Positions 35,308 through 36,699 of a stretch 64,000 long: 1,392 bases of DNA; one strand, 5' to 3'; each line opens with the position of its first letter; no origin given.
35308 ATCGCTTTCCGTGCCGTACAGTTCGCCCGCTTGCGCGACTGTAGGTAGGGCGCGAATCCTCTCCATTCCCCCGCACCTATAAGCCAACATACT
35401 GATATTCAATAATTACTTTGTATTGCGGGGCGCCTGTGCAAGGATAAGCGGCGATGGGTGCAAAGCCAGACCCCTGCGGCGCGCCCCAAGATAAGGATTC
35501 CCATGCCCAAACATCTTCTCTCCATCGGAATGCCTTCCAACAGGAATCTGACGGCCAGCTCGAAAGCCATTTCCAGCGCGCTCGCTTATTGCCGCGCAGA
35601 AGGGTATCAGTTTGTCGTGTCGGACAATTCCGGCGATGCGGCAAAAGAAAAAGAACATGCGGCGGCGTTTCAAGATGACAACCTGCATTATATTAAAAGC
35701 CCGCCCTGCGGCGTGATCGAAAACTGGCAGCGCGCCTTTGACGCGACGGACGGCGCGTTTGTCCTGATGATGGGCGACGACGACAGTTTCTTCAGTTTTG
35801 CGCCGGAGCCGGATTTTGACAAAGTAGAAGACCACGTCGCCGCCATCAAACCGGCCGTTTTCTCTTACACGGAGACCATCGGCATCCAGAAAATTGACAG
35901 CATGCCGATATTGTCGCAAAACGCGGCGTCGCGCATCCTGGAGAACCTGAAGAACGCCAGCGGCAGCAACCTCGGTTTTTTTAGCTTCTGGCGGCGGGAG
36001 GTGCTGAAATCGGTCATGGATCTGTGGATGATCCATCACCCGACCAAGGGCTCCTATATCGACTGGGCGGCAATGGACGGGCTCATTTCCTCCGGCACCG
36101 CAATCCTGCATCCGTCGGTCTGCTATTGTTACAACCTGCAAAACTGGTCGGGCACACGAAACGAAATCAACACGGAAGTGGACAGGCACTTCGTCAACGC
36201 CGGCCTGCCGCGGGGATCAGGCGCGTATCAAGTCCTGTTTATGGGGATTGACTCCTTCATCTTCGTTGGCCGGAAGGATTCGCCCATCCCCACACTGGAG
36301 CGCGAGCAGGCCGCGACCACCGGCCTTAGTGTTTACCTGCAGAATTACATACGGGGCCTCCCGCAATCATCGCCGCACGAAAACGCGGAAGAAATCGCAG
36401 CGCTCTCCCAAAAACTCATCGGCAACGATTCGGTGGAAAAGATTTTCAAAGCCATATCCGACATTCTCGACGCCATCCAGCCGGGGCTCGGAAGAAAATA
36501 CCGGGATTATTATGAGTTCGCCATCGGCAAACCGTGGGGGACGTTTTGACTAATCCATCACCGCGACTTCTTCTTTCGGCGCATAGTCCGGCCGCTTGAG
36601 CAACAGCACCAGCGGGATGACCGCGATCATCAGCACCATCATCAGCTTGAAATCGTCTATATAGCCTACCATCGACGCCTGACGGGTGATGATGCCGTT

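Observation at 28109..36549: PAPS-generating genes (cysD, cysNC, cysQ) are transcriptionally fused to a flagellin / TPR-GT41 / GT2 glycosylation locus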

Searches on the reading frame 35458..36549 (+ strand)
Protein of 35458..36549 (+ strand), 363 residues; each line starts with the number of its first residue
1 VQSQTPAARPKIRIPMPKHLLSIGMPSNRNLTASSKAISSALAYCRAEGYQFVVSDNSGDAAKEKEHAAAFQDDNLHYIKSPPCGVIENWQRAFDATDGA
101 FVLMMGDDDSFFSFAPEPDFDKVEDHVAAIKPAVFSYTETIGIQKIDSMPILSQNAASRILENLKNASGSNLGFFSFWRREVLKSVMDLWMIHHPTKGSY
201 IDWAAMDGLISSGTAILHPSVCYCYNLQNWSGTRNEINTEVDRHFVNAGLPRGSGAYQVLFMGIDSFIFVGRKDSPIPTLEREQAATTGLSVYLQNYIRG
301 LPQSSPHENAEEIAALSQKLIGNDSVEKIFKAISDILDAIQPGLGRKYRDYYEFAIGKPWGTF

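Call 4: search_protein_families(library=pfam, proteins=[window:35458-36549:+])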
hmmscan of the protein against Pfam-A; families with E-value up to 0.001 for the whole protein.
window:35458-36549:+ (363 aa): 1 family
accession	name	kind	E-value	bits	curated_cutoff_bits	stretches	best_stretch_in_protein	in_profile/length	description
PF00535.33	Glycos_transf_2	-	5.7e-05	23.5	23.3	1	52-184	31-165/168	Glycosyl transferase family 2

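Call 5: search_protein_families(library=ncbifam, proteins=[window:35458-36549:+])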
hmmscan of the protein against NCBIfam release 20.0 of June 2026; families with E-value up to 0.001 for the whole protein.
window:35458-36549:+ (363 aa): 0 families

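Call 29: search_protein_representatives(protein=window:35503-36549:+)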
Query: 348 residues. Proteins with E-value up to 0.001 (for the whole library): 231; up to 1e-10: 99; up to 1e-30: 57. The best 150 are listed.
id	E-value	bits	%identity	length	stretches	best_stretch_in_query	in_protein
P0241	6.9e-95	334.5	53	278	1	72-347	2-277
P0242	8.0e-84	298.1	41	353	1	1-348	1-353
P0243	3.6e-64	233.5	45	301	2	5-271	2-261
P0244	3.2e-60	220.5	43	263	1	14-243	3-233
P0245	2.4e-59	217.6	53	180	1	171-347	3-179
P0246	2.5e-55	204.4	36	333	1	10-347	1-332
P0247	9.2e-52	192.7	31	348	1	1-347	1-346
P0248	3.1e-49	184.3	34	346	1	6-343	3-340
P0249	1.6e-48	182.0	31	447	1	2-348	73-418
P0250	1.6e-45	172.1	31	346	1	7-348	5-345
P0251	2.3e-45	171.6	32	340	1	6-348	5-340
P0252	2.7e-45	171.4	33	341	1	6-340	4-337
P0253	9.5e-45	169.6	32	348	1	4-337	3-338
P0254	2.6e-44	168.2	30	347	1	5-347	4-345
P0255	4.8e-44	167.3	40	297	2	7-273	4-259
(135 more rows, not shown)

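Call 44: search_protein_families(library=pfam, alignment_id=A1, max_evalue=0.01)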
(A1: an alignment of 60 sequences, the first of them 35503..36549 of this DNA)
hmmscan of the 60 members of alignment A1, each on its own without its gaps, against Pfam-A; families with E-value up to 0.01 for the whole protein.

A. member 1, window:35503-36549:+ (348 aa): 1 family
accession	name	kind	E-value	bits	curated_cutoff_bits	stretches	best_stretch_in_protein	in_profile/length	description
PF00535.33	Glycos_transf_2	-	5.2e-05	23.7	23.3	1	37-169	31-165/168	Glycosyl transferase family 2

B. families by the number of members that match (of 60 scanned): 1 family
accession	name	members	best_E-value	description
PF00535.33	Glycos_transf_2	20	2e-07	Glycosyl transferase family 2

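Call 48: predict_structure(alignment_id=A1)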
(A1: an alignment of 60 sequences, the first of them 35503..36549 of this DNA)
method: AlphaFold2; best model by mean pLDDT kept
length: 348 residues; sequences in the alignment: 60
mean_pLDDT: 96.2   pTM: 0.93
mean pLDDT of the five models: 96.2, 95.9, 95.4, 95.3, 95.1
residues with pLDDT >= 90: 331; 70-90: 16; 50-70: 1; < 50: 0
segments of 3 or more residues with pLDDT < 50: none
pLDDT, mean of each block of 10 residues (from residue 1): 91 98 97 97 98 93 97 97 98 96 91 98 96 97 98 94 98 98 96 98 97 95 95 97 97 98 98 97 88 95 94 97 98 98 95
secondary structure, 60 per line:
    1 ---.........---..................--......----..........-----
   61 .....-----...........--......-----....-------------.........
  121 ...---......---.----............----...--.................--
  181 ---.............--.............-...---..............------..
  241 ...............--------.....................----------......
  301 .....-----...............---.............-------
elements in order: E4-12 H16-33 E36-41 H46-55 E61-65 H71-81 E84-89 E95-98 E112-123 E127-132 H141-152 E162-164 H165-178 H184-196 E199-211 H219-232 H239-255 H264-284 H295-305 H311-325 H329-341

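Call 50: fold_search(model_id=the predicted structure, library=pdb)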
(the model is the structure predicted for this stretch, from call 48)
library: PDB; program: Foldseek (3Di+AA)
matches with E <= 10: 693; with E <= 0.001: 154
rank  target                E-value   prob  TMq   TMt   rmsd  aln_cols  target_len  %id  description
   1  8bz5_A                3.1e-08  1.00  0.43  0.28  11.0       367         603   13  Crystal structure of the L. monocytogenes RmlT in complex with HEPES (released 2023-12-27)
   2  8bz4_A                3.7e-08  1.00  0.46  0.29  10.6       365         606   12  Crystal structure of the apo form of the L. monocytogenes RmlT (released 2023-12-27)
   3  8bz7_A                8.3e-08  1.00  0.43  0.28  10.8       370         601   13  Crystal structure of the L. monocytogenes RmlT in complex with TDP-rhamnose (released 2023-12-27)
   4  8bz5_B                8.3e-08  1.00  0.43  0.28  10.6       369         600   13  Crystal structure of the L. monocytogenes RmlT in complex with HEPES (released 2023-12-27)
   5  8bz7_B                8.8e-08  1.00  0.45  0.29  10.4       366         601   12  Crystal structure of the L. monocytogenes RmlT in complex with TDP-rhamnose (released 2023-12-27)
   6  8bz6_B                9.3e-08  1.00  0.45  0.28  10.5       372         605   13  Crystal structure of the L. monocytogenes RmlT in complex with UDP-glucose (released 2023-12-27)
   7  8bz8_A                9.3e-08  1.00  0.43  0.28  10.5       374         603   14  Crystal structure of the L. monocytogenes RmlT D198A variant in complex with TDP-rhamnose (released 2023-12-27)
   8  8bz5_C                9.3e-08  1.00  0.43  0.27  11.1       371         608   13  Crystal structure of the L. monocytogenes RmlT in complex with HEPES (released 2023-12-27)
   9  9gzk_C                1.0e-07  1.00  0.45  0.29  10.7       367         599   13  Crystal structure of the L. monocytogenes RmlT in complex with 4-RboP-(CH2)6NH2 (released 2024-12-18)
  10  8bz8_B                1.1e-07  1.00  0.43  0.28  10.6       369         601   12  Crystal structure of the L. monocytogenes RmlT D198A variant in complex with TDP-rhamnose (released 2023-12-27)
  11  8bz7_D                1.2e-07  1.00  0.44  0.28  10.8       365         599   13  Crystal structure of the L. monocytogenes RmlT in complex with TDP-rhamnose (released 2023-12-27)
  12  8bz7_C                1.9e-07  1.00  0.43  0.28  10.5       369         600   12  Crystal structure of the L. monocytogenes RmlT in complex with TDP-rhamnose (released 2023-12-27)
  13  8bz7_E                2.1e-07  1.00  0.45  0.29  10.6       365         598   12  Crystal structure of the L. monocytogenes RmlT in complex with TDP-rhamnose (released 2023-12-27)
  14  2z86_B                4.0e-07  1.00  0.43  0.27   5.8       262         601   14  Crystal structure of chondroitin polymerase from Escherichia coli strain K4 (K4CP) complexed with UDP-GlcUA and UDP (released 2008-09-16)
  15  9gzk_E                4.2e-07  1.00  0.45  0.29  10.6       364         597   12  Crystal structure of the L. monocytogenes RmlT in complex with 4-RboP-(CH2)6NH2 (released 2024-12-18)
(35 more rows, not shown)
